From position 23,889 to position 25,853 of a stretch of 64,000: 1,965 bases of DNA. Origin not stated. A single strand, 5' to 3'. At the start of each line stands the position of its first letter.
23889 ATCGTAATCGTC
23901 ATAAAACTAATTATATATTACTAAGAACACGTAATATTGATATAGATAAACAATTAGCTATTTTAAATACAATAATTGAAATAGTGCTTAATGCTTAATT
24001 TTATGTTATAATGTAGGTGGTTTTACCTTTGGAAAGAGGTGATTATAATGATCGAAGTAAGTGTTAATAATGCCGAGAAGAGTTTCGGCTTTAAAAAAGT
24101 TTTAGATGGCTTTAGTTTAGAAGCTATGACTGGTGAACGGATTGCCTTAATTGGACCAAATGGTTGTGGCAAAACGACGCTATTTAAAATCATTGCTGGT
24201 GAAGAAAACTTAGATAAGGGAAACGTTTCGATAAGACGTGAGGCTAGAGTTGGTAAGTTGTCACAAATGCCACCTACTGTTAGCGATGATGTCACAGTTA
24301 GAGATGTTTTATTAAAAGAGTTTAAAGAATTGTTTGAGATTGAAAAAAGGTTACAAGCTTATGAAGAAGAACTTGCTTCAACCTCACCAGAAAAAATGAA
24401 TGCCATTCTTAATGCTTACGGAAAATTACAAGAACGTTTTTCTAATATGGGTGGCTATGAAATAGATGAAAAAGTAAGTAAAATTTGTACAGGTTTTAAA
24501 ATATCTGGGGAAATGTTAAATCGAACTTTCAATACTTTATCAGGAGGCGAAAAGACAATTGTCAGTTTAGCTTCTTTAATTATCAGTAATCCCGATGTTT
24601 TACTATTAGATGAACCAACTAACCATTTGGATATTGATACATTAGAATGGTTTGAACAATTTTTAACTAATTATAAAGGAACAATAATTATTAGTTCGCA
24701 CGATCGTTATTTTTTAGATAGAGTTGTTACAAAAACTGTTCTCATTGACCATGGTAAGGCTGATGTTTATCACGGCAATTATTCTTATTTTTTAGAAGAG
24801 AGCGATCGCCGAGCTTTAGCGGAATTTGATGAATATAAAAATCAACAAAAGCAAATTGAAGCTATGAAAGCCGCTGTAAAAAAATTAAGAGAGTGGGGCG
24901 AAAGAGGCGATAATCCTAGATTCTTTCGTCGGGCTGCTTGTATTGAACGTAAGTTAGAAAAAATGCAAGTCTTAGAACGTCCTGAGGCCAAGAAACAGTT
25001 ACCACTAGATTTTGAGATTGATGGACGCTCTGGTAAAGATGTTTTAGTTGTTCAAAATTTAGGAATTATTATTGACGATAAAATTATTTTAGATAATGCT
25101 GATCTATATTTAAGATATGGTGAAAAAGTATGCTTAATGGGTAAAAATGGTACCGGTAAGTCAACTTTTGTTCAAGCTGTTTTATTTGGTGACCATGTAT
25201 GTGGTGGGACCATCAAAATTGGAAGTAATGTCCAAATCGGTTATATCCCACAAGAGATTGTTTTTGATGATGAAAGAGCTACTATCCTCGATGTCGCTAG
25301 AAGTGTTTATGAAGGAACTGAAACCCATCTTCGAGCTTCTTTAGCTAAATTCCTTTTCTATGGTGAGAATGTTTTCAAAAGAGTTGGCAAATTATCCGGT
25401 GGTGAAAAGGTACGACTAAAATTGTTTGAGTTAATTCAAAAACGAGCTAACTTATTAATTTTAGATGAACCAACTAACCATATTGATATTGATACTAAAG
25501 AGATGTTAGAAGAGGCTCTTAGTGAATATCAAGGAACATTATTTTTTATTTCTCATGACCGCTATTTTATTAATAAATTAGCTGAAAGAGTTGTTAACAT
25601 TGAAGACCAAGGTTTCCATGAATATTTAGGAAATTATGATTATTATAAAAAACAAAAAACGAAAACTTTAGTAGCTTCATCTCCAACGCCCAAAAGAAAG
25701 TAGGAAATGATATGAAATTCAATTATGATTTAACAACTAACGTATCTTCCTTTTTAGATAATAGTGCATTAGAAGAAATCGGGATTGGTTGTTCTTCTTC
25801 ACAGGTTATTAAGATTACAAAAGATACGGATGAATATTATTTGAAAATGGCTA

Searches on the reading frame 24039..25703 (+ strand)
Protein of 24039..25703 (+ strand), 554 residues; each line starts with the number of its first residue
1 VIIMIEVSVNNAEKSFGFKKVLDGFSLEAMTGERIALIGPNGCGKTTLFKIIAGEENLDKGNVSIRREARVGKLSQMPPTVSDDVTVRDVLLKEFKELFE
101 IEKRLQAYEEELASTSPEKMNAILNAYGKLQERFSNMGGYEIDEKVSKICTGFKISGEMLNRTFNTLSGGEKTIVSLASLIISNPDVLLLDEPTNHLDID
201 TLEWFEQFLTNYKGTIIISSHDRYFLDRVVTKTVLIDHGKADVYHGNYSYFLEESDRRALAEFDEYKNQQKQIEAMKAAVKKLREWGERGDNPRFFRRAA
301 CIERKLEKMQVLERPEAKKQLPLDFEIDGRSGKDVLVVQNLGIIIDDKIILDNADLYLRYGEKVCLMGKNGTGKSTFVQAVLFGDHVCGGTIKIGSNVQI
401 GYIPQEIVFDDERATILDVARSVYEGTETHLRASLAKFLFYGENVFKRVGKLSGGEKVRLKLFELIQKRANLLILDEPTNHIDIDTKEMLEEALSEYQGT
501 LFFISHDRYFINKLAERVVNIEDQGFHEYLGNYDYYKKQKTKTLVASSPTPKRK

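Call 8: search_protein_families(library=pfam, proteins=[window:24039-25703:+], max_evalue=0.001)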
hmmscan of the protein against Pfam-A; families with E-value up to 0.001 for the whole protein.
window:24039-25703:+ (554 aa): 17 families
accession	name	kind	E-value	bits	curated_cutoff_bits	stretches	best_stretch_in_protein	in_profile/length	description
PF00005.33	ABC_tran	-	1.5e-45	155.6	25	2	22-195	1-137/137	ABC transporter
PF12848.13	ABC_tran_Xtn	-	1.8e-19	70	25.9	1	236-319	3-80/85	ABC transporter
PF13304.12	AAA_21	-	9.1e-17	62.5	27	1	123-227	220-304/304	AAA domain, putative AbiEii toxin, Type IV TA system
PF02463.25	SMC_N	-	2.3e-13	50.5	40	1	28-229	20-205/220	RecF/RecN/SMC N terminal domain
PF00004.35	AAA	-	6.4e-07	30.3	21.2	0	36-57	2-23/131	ATPase family associated with various cellular activities (AAA)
PF13555.12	AAA_29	-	1.6e-06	28.2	27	0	362-381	23-42/61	P-loop containing region of AAA domain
PF03193.22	RsgA_GTPase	-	1.7e-05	25.2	30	0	29-66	103-140/174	RsgA GTPase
PF05729.18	NACHT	-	5.4e-05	23.5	26.7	0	364-382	3-21/167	NACHT domain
PF13479.12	AAA_24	-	6.3e-05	23.3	27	0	363-379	4-20/195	AAA domain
PF13521.12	AAA_28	-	7.1e-05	23.5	27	0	34-54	1-21/164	AAA domain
PF13401.12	AAA_22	-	7.2e-05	23.5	27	0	35-70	8-33/130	AAA domain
PF13476.12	AAA_23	-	0.00011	23.4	27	0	36-52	23-39/201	AAA domain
PF02367.23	TsaE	-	0.00021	21.7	26.6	0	30-58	19-47/128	Threonylcarbamoyl adenosine biosynthesis protein TsaE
PF10662.15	PduV-EutP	-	0.00022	21.5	21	0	34-56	3-25/143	Ethanolamine utilisation - propanediol utilisation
PF07728.20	AAA_5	-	0.00066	20.1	22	0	364-381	2-19/139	AAA domain (dynein-related subfamily)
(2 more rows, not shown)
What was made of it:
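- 24048..25703 (+): ABC-F ATPase (no TM domain); candidate ribosome-protection immunity protein (the ORF is callable from GTG 24039). Two ABC_tran domains + ABC_tran_Xtn (call 8).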

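Call 17: search_protein_families(library=ncbifam, proteins=[window:24039-25703:+], max_evalue=0.001)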
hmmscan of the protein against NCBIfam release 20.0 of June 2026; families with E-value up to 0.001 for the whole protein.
window:24039-25703:+ (554 aa): 194 families (the best 25 are shown)
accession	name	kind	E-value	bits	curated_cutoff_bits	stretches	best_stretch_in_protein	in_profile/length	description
NF000355.4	ribo_prot_ABC_F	equivalog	1.1e-132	443.5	380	2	6-516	2-494/499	ribosomal protection-like ABC-F family protein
NF008775.0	PRK11819.1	equivalog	8e-115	384.5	599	1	9-553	9-548/556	energy-dependent translational throttle protein EttA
TIGR03719.1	ABC_ABC_ChvD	subfamily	4.4e-113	378.7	806.75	1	9-553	7-546/552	energy-dependent translational throttle protein EttA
NF011646.0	PRK15064.1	equivalog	1.6e-110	370.1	762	1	8-540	3-527/530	ABC-F family ATPase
NF050005.1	ABC_ATPase_Uup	equivalog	8.7e-110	367.8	900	1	7-547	4-537/636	ATP-binding cassette ATPase Uup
NF000168.2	ABCF_Msr_all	exception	2.1e-105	353.1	680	5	269-527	233-484/487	Msr family ABC-F type ribosomal protection protein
NF008358.0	PRK11147.1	equivalog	1.9e-103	346.9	936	1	6-548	3-538/635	ABC transporter ATP-binding protein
NF000514.1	ABCF_OptrA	exception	1.5e-96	324.2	1450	1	18-541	32-552/655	ABC-F type ribosomal protection protein OptrA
NF000170.2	ABCF_Vga_all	exception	1.3e-95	320.9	725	1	4-543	1-475/521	Vga family ABC-F type ribosomal protection protein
NF000171.1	ABCF_producer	exception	2.1e-90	303.7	800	1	7-524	4-537/541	TlrC/CarA/OleB/SrmB family ABC-F type ribosomal protection protein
NF000169.2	ABCF_Sal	exception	9e-90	301.9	725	3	123-509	88-489/542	Sal family ABC-F type ribosomal protection protein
NF043038.1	ABCF_CplR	exception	2e-88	297.4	780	2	165-546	94-494/544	ABC-F type ribosomal protection protein CplR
NF007921.0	PRK10636.1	equivalog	7e-83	279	917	2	17-501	12-480/638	ABC transporter ATP-binding protein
NF000167.2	ABCF_Lsa_all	exception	1.7e-70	238.4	750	4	152-292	103-242/492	Lsa family ABC-F type ribosomal protection protein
NF000166.1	ABCF_CarA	exception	5e-70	236.2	1050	3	12-268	11-278/556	ABC-F type ribosomal protection protein Car(A)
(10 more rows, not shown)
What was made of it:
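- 24048..25703 (+): NF000355 scores 443 bits, above the 380 cut-off (call 17).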

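Call 18: search_solved_structures(query=window:24039-25703:+, max_evalue=1e-20)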
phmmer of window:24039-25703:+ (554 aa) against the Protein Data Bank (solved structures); distinct sequences matched with E-value up to 1e-20: 26.
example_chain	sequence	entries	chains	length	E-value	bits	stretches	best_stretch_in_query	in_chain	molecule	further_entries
9njf_Y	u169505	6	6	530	4e-85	289.7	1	10-540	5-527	Probable ATP-binding protein YbiT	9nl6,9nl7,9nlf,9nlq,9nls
4fin_A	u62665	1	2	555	1.4e-82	281.3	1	20-553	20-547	EttA (YjjK) ABCF family protein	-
3j5s_D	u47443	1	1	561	1.4e-82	281.3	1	20-553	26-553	Energy-dependent translational throttle A (EttA)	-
9nl5_E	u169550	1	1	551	8.2e-82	278.7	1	20-553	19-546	EttA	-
9nlb_E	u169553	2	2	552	8.3e-82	278.7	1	20-553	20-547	Energy-dependent translational throttle protein EttA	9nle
9nlj_U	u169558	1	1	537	5.5e-79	269.4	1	7-538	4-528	Uup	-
8buu_9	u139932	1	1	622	2.9e-77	263.7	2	303-529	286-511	ExpZ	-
7msc_x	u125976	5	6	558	4.5e-77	263.1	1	10-552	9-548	Energy-dependent translational throttle protein EttA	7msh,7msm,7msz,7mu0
7p7q_0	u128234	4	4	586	1.6e-72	248.1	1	15-516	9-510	ARE-ABC-F family resistance factor PoxtA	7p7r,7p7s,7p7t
9nlh_H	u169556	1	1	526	5e-72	246.5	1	17-537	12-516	YheS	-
9vvi_W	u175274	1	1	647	7e-72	246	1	17-538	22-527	Probable ATP-binding protein YheS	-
6ha8_V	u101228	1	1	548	3.2e-66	227.3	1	162-530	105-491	Nucleotide-binding protein ExpZ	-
7nhl_0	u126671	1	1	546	6.8e-61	209.7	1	164-541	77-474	Lincosamide-streptogramin A resistance protein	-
5zxd_A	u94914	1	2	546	3.1e-58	201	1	24-542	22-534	ATP-binding cassette sub-family F member 1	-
7nhn_0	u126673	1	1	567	4.4e-54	187.2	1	160-541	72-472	Lmo0919 protein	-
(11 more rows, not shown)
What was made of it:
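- On Antibiotic-resistance (ARE) ABC-F proteins: The best PDB relatives are YbiT, EttA and Uup (calls 17, 18).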

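Call 51: find_related_loci(query=window:24039-25703:+, collection=genome_contigs, flank=10000)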
Query window:24039-25703:+ (554 aa) in genome_contigs; peptide patterns used: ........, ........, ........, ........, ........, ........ (x = any residue, [..] = any of these).
142 stretches matched a pattern; 28 encode a relative of the query (tblastn E <= 1e-3); 28 distinct loci.
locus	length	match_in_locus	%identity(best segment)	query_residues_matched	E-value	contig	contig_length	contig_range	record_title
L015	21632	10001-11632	82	2-546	0e+0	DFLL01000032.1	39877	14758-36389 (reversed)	MAG TPA_asm: Bacillales bacterium UBA3620 UBA3620_contig_2065, whole genome shotgun sequence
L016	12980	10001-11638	81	2-547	0e+0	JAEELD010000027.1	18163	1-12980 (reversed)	MAG: Mycoplasmataceae bacterium isolate Tb.RUG.208 k141_12447871_flag=1_multi=31.0000_len=18163, whole genome shotgun se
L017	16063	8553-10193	80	4-550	0e+0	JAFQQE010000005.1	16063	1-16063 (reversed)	MAG: Bacilli bacterium isolate RGIG2050 Goat_Colon-2__c227, whole genome shotgun sequence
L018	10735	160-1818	80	2-554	0e+0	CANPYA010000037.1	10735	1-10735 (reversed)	MAG: uncultured Bacilli bacterium isolate Lapin-005__bin123 genome assembly, contig: Lapin-005__NODE_8494_length_10735_c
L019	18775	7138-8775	81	2-547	0e+0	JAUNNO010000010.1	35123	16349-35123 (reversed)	MAG: bacterium isolate S32M_St_metabat_59 NODE_810_length_35123_cov_11.147770, whole genome shotgun sequence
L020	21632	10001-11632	81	2-546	0e+0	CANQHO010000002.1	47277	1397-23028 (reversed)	MAG: uncultured Bacilli bacterium isolate Lapin-028__bin82 genome assembly, contig: Lapin-028__NODE_731_length_47277_cov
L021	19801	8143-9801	80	4-546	0e+0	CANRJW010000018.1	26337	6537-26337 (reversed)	MAG: uncultured Bacilli bacterium isolate Lapin-021__bin68 genome assembly, contig: Lapin-021__NODE_2039_length_26337_co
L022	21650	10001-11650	76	3-551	0e+0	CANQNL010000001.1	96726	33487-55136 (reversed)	MAG: uncultured Bacilli bacterium isolate Lapin-012__bin34 genome assembly, contig: Lapin-012__NODE_418_length_96726_cov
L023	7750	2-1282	77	128-554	0e+0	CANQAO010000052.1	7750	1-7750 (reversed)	MAG: uncultured Bacilli bacterium isolate Lapin-004__bin115 genome assembly, contig: Lapin-004__NODE_12876_length_7750_c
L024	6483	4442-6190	43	4-544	2e-143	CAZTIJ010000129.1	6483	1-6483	MAG TPA_asm: uncultured Clostridiaceae bacterium isolate binchicken_co32_482 genome assembly, contig: NODE_21609_length_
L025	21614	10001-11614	42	4-542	1e-131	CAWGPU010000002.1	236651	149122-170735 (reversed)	MAG: uncultured Haloplasmataceae bacterium isolate MFD05502.bin.1.178 genome assembly, contig: contig_23532, whole genom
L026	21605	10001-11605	30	27-548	2e-36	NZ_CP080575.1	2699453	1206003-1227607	Nesterenkonia pannonica strain DSM 29786 chromosome, complete genome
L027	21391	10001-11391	27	4-522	4e-14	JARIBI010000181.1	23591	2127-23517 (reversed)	MAG: Sporosarcina sp. isolate cluster2_bin.11 k127_246902, whole genome shotgun sequence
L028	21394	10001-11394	27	4-240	8e-14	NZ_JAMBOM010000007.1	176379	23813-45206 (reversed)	Sporosarcina aquimarina strain MER 20 NODE_7_, whole genome shotgun sequence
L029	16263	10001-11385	27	4-522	9e-14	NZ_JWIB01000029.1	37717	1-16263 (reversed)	Sporosarcina sp. ZBG7A contig_29, whole genome shotgun sequence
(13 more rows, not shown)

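Call 56: search_protein_families(library=pfam, proteins=[L019:815-1633:+, L019:1633-2175:+, L019:2538-3164:+, L019:3617-4969:+, L019:4978-5784:+, L019:5771-6613:+, L019:10035-10547:+, L019:11136-11696:+, L019:11776-13533:+], max_evalue=0.001)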
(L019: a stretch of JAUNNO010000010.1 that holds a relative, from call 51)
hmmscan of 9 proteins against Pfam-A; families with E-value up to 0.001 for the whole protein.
L019:815-1633:+ (272 aa): 2 families
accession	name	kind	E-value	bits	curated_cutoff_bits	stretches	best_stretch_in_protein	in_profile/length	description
PF00625.27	Guanylate_kin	-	5e-16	59.4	25.2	1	4-82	7-88/182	Guanylate kinase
PF13238.12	AAA_18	-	0.00033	21.5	29.4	0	2-129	1-119/128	AAA domain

L019:1633-2175:+ (180 aa): 2 families
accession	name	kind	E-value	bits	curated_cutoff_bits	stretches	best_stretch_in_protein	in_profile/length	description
PF12850.12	Metallophos_2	-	3.4e-21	76.3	27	1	1-162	1-151/154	Calcineurin-like phosphoesterase superfamily domain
PF00149.33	Metallophos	-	4.5e-11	44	21.5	1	1-118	1-128/191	Calcineurin-like phosphoesterase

L019:2538-3164:+ (208 aa): 1 family
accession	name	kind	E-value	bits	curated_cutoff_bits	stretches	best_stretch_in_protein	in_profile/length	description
PF04167.18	DUF402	-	1.1e-11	45.2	23.9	1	93-161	1-68/68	Protein of unknown function (DUF402)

L019:3617-4969:+ (450 aa): 1 family
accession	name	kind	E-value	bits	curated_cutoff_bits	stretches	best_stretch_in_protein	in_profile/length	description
PF04055.27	Radical_SAM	-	7.3e-10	39.7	29.5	1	102-252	4-142/166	Radical SAM superfamily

L019:4978-5784:+ (268 aa): 2 families
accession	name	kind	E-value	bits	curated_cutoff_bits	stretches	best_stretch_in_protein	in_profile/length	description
PF04055.27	Radical_SAM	-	2.5e-14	54.2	29.5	1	6-114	1-108/166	Radical SAM superfamily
PF13353.11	Fer4_12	-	4.2e-08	34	22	1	9-109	12-114/137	4Fe-4S single cluster domain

L019:5771-6613:+ (280 aa): 4 families
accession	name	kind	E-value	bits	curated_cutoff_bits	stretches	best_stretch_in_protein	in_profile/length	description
PF00535.33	Glycos_transf_2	-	8.5e-24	84.8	23.3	1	7-105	1-99/168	Glycosyl transferase family 2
PF10111.15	Glyco_tranf_2_2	-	5.4e-07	29.8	27.3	1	25-107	18-104/276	Glycosyltransferase like family 2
PF13641.12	Glyco_tranf_2_3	-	5.8e-06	26.9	27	1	6-107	3-109/230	Glycosyltransferase like family 2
PF13704.12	Glyco_tranf_2_4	-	0.00077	20.4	27.5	0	35-99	21-86/98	Glycosyl transferase family 2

L019:10035-10547:+ (170 aa): 0 families

L019:11136-11696:+ (186 aa): 3 families
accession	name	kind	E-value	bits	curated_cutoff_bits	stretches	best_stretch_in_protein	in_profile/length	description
PF02915.23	Rubrerythrin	-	2.2e-25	90.1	22.8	1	18-134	2-137/137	Rubrerythrin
PF21349.2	RUBY_RBDX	-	5.6e-13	48.5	26.5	1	151-180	1-30/30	Rubrerythrin, rubredoxin-like domain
PF00210.30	Ferritin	-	1.5e-06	28.6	24.5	1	18-138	3-140/142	Ferritin-like domain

L019:11776-13533:+ (585 aa): 1 family
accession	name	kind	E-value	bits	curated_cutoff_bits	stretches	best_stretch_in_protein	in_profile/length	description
PF00079.25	Serpin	-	1.4e-51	176.3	27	2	371-568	191-370/370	Serpin (serine protease inhibitor)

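Call 84: search_protein_families(library=padloc, proteins=[window:24048-25703:+], max_evalue=0.001)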
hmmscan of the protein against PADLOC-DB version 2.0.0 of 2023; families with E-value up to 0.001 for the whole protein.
window:24048-25703:+ (551 aa): 39 families (the best 25 are shown)
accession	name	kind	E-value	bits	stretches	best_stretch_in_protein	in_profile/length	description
PDLC04135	mad3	-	2.4e-52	176.7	3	97-269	199-368/374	mads_3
PDLC02980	AriA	-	1.8e-19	68.8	2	132-224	220-304/304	-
PDLC02914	ATPase-Toprim_I-B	-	1.3e-16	58.8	2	426-512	162-252/443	-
PDLC04140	mad8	-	2e-15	55.1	1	16-218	14-232/314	mads_8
PDLC04164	AriA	-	4.8e-12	44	1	34-218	32-231/253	-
PDLC00102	GajA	-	4.4e-09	33.3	0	166-233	269-341/532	AAA ATPase domain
PDLC02335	AbiLi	-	4.7e-09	33.8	1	22-233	67-243/326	AbiLi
PDLC03878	NsnB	-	1.9e-08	32.5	0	362-380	25-43/345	-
PDLC04182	HEC-01A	-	5.4e-08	30.2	0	32-50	34-52/406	-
PDLC04242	PDC-M01A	-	9.2e-08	28.7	0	163-225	403-472/566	-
PDLC04541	PDC-M25A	-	1.3e-07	29.1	0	352-390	15-53/380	-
PDLC04244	PDC-M01A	-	6.4e-07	26.5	1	29-231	189-400/482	-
PDLC03865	LmuB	-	7.5e-07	25.7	0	181-223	932-978/1007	-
PDLC03859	LmuB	-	1.9e-06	25.4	1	93-229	442-597/611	-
PDLC00075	GajA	-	2e-06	24.6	0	442-512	242-314/536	AAA ATPase domain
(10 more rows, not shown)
